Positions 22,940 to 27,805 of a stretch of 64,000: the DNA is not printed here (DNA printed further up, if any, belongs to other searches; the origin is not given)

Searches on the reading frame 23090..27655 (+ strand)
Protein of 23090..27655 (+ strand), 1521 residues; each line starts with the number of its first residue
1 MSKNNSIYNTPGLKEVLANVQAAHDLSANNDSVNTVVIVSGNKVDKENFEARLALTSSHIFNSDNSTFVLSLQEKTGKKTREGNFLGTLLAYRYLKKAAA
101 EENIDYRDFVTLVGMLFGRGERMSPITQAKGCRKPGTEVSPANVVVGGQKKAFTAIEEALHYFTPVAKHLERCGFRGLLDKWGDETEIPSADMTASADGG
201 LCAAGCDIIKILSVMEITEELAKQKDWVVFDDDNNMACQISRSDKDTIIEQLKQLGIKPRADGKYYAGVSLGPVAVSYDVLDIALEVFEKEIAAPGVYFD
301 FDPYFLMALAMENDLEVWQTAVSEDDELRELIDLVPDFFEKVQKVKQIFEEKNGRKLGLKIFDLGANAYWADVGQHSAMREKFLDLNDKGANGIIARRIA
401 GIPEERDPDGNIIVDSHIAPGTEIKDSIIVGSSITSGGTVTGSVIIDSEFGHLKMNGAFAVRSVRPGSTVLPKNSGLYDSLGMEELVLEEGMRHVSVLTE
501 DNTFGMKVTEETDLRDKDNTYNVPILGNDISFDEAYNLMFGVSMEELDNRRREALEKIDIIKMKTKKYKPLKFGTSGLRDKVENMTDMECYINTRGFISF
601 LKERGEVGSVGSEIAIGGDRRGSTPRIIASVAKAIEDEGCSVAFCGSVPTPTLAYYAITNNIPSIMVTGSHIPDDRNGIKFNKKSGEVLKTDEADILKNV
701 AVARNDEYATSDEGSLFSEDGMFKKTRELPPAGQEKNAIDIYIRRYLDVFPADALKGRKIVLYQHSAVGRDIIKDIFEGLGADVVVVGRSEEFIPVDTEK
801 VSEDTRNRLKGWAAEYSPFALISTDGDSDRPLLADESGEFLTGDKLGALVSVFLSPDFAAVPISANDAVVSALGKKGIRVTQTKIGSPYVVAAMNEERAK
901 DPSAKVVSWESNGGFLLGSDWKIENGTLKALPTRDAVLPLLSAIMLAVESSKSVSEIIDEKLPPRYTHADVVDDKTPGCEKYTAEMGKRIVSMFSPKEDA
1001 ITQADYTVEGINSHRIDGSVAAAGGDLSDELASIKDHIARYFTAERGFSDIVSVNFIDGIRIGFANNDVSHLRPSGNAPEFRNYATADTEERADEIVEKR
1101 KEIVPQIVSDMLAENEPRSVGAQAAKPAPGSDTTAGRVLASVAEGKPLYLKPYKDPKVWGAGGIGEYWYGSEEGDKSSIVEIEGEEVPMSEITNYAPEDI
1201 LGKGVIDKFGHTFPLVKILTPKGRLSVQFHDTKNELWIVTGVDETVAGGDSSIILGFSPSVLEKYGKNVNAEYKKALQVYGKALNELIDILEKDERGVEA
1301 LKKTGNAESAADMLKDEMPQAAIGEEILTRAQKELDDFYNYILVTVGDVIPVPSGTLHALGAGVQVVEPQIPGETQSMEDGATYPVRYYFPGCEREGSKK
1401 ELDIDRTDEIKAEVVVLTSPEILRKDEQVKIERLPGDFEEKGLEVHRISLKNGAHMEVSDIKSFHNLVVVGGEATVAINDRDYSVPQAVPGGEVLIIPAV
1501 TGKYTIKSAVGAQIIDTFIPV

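Call 12: search_protein_families(library=pfam, proteins=[window:23090-27655:+])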
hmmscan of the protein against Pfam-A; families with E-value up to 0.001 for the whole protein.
window:23090-27655:+ (1521 aa): 5 families
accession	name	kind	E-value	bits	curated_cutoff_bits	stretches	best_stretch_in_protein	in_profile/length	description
PF02878.22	PGM_PMM_I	-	2.7e-21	76.2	22.5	1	572-699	3-130/138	Phosphoglucomutase/phosphomannomutase, alpha/beta/alpha domain I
PF02879.22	PGM_PMM_II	-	2.9e-09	37.8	29.3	1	741-838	2-103/103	Phosphoglucomutase/phosphomannomutase, alpha/beta/alpha domain II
PF02880.22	PGM_PMM_III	-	3e-09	37.4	20.7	1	843-962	2-112/115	Phosphoglucomutase/phosphomannomutase, alpha/beta/alpha domain III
PF00408.26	PGM_PMM_IV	-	4.2e-05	24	23.1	1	1033-1099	14-64/68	Phosphoglucomutase/phosphomannomutase, C-terminal domain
PF20511.4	PMI_typeI_cat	-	0.00075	20.1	22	0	1154-1235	29-106/143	Phosphomannose isomerase type I, catalytic domain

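Call 21: find_homologous_proteins(query=window:23090-27655:+, max_evalue=1e-10)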
Query window:23090-27655:+ (1521 aa): 35 proteins with E <= 1e-10 among 8000 candidates.
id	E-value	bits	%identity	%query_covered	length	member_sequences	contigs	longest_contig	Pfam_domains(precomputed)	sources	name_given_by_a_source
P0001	0.0e+0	3412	100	100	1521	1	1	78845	PF02878.23,PF02879.23,PF02880.23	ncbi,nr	ncbi:MAG: hypothetical protein P9L88_04555 [Candidatus Tantalella remota]|nr:hypothetical protein [C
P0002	0.0e+0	2240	87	75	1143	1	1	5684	PF02878.23,PF02879.23,PF02880.23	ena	-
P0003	0.0e+0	1987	60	99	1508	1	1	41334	PF02878.23,PF02879.23,PF02880.23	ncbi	ncbi:hypothetical protein ACFL5Y_01250 [Candidatus Omnitrophota bacterium]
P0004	0.0e+0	1882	66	83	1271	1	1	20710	PF02878.23,PF02879.23,PF02880.23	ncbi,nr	ncbi:MAG: hypothetical protein U9R44_00435, partial [Candidatus Omnitrophota bacterium]|nr:hypotheti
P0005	0.0e+0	1794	57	93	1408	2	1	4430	PF02878.23,PF00408.27,PF02879.23,PF02880.23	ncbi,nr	ncbi:MAG: hypothetical protein KAI70_02055, partial [Candidatus Omnitrophica bacterium]|nr:hypotheti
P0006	0.0e+0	1695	55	73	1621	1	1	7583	PF02878.23,PF00408.27,PF02879.23,PF02880.23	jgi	-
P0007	0.0e+0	1691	52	100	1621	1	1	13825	PF02878.23,PF02879.23,PF02880.23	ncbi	-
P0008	0.0e+0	1635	52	100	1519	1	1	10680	PF02878.23,PF02879.23,PF02880.23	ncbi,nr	ncbi:MAG: hypothetical protein GF392_00385 [Candidatus Omnitrophica bacterium]|nr:hypothetical prote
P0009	0.0e+0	1604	51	100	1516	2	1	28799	PF02878.23,PF02879.23,PF02880.23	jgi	jgi:phosphomannomutase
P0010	0.0e+0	1552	64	73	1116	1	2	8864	PF02878.23,PF00408.27,PF02879.23,PF02880.23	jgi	-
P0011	0.0e+0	1501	62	73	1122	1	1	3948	PF02878.23,PF00408.27,PF02879.23,PF02880.23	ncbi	ncbi:MAG: hypothetical protein ABIA77_00005, partial [Candidatus Omnitrophota bacterium]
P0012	0.0e+0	1453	60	73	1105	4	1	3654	PF02878.23,PF02879.23,PF02880.23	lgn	-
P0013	0.0e+0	1453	59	73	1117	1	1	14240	PF02878.23,PF00408.27,PF02879.23,PF02880.23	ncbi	ncbi:MAG: hypothetical protein ACUZ8O_14080 [Candidatus Anammoxibacter sp.]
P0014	0.0e+0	1447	58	73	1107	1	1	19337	PF02878.23,PF02879.23,PF02880.23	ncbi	-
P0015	0.0e+0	1446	59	72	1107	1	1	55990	PF02878.23,PF02879.23,PF02880.23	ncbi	-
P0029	0.0e+0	1126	50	72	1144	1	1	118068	PF02878.23,PF02879.23,PF02880.23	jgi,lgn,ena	-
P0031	8.3e-269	914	44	72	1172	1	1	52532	PF02878.23,PF02880.23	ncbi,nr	ncbi:MAG: hypothetical protein HQL30_08945 [Candidatus Omnitrophica bacterium]|nr:hypothetical prote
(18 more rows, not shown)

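Call 22: find_encoding_contigs(protein=P0001, flank=10000, max_places=3)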
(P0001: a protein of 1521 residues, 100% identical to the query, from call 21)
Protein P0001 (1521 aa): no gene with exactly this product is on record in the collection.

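Call 23: find_encoding_contigs(protein=P0002, flank=10000, max_places=3)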
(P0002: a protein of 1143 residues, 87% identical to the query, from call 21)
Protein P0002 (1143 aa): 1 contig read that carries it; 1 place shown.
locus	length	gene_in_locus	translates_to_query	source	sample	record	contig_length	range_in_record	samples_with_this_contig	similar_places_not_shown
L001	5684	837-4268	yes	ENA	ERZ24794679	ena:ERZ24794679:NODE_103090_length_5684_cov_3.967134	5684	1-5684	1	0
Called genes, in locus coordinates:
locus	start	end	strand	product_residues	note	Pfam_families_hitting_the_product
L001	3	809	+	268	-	?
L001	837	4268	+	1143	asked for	PF02878:PGM_PMM_I, PF02879:PGM_PMM_II, PF02880:PGM_PMM_III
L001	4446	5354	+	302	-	PF00528:BPD_transp_1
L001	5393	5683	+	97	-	?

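Call 24: find_encoding_contigs(protein=P0003, flank=10000, max_places=3)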
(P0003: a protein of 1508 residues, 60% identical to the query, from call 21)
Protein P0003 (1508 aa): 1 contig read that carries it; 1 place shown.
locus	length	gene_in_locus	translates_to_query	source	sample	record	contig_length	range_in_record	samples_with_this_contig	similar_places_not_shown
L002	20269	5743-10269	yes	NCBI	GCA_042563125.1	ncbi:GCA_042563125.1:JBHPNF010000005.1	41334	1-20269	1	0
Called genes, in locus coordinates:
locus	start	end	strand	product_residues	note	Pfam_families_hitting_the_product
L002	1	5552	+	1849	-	?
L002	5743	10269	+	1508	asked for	PF02878:PGM_PMM_I, PF02879:PGM_PMM_II, PF02880:PGM_PMM_III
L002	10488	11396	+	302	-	PF00528:BPD_transp_1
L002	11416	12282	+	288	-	PF00528:BPD_transp_1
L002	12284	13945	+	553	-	PF00754:F5_F8_type_C, PF13547:GTA_TIM (faint), PF22633:F5_F8_type_C_2, PF22612:GH113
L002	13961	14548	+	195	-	PF09212:CBM27 (weak), PF18329:SGBP_B_XBD (weak), PF21253:Mann_GBD_bact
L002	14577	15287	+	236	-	PF18329:SGBP_B_XBD (weak), PF21253:Mann_GBD_bact (weak)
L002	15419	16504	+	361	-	PF22612:GH113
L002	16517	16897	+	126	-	-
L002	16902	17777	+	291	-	PF00480:ROK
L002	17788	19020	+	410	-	PF01547:SBP_bac_1, PF13416:SBP_bac_8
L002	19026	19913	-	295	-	-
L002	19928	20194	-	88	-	-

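Call 43: find_encoding_contigs(protein=P0004, flank=10000, max_places=1)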
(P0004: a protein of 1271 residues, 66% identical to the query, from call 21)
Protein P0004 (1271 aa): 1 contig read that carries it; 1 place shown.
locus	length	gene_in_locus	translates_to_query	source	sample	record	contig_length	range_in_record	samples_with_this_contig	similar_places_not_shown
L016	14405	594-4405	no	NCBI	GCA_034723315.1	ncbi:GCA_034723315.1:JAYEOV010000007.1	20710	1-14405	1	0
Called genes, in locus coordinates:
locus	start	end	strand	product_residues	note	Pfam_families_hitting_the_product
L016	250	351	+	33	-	-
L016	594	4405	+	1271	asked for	PF02878:PGM_PMM_I, PF02879:PGM_PMM_II, PF02880:PGM_PMM_III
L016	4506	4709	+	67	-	-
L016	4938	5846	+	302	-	PF00528:BPD_transp_1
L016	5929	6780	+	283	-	PF00528:BPD_transp_1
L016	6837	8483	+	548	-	PF00754:F5_F8_type_C, PF22633:F5_F8_type_C_2, PF22612:GH113, PF13547:GTA_TIM (faint)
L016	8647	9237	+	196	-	PF09212:CBM27 (faint), PF18329:SGBP_B_XBD (weak), PF21253:Mann_GBD_bact (weak)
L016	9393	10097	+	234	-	PF21253:Mann_GBD_bact (weak)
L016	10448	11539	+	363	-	PF22612:GH113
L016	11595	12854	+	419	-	PF00480:ROK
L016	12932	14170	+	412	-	PF01547:SBP_bac_1, PF13416:SBP_bac_8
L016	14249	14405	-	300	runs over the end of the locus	-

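Call 44: find_encoding_contigs(protein=P0015, flank=10000, max_places=1)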
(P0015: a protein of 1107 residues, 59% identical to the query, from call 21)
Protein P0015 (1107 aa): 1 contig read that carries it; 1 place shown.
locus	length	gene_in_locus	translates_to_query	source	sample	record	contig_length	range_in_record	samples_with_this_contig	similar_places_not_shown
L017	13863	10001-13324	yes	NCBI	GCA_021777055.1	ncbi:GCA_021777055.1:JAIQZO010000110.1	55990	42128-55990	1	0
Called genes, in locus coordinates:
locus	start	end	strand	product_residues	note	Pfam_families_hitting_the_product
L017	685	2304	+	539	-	PF11013:DUF2851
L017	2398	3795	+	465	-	-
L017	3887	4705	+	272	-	-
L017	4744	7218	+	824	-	PF03030:H_PPase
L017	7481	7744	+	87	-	PF12773:DZR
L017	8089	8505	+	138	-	PF02410:RsfS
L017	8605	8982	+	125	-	PF12973:Cupin_7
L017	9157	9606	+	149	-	PF07366:SnoaL, PF12680:SnoaL_2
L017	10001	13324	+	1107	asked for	PF02878:PGM_PMM_I, PF02879:PGM_PMM_II, PF02880:PGM_PMM_III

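Call 45: find_encoding_contigs(protein=P0029, flank=10000, max_places=1)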
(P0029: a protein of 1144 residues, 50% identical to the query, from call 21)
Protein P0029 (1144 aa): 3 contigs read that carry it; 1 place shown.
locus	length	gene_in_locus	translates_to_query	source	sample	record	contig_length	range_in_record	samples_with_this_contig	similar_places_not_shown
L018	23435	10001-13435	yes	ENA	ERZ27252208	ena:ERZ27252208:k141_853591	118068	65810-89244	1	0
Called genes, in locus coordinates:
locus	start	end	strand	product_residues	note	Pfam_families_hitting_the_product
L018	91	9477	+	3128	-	PF02878:PGM_PMM_I, PF02879:PGM_PMM_II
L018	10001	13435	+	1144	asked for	PF02878:PGM_PMM_I, PF02879:PGM_PMM_II (weak), PF02880:PGM_PMM_III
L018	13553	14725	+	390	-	-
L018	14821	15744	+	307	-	PF00528:BPD_transp_1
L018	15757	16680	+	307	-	PF00528:BPD_transp_1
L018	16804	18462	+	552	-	PF00754:F5_F8_type_C, PF22633:F5_F8_type_C_2, PF22612:GH113, PF13547:GTA_TIM (faint)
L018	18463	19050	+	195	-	PF21253:Mann_GBD_bact (weak)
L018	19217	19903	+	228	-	PF21253:Mann_GBD_bact (weak), PF09212:CBM27 (weak)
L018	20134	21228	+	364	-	PF22612:GH113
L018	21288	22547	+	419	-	PF00480:ROK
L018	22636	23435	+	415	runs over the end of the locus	PF01547:SBP_bac_1, PF13416:SBP_bac_8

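Call 46: find_encoding_contigs(protein=P0031, flank=10000, max_places=1)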
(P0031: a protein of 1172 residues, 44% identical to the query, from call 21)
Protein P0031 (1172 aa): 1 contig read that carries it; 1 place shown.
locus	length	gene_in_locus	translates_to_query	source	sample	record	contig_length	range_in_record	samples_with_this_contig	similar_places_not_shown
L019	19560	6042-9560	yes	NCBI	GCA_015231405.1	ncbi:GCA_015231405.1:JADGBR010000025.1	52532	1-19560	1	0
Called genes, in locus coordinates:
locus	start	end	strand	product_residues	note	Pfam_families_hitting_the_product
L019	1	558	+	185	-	?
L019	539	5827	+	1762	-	-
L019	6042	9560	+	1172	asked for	PF02878:PGM_PMM_I, PF02880:PGM_PMM_III (weak)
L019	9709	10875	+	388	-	-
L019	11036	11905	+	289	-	PF00528:BPD_transp_1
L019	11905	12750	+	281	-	PF00528:BPD_transp_1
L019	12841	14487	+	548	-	PF00754:F5_F8_type_C, PF22633:F5_F8_type_C_2, PF22612:GH113, PF13547:GTA_TIM (weak)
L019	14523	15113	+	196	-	PF09212:CBM27 (weak), PF21253:Mann_GBD_bact (weak)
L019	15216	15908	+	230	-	PF09212:CBM27 (weak), PF21253:Mann_GBD_bact (weak)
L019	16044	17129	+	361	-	PF22612:GH113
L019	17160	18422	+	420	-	PF00480:ROK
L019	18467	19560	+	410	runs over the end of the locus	PF01547:SBP_bac_1, PF13416:SBP_bac_8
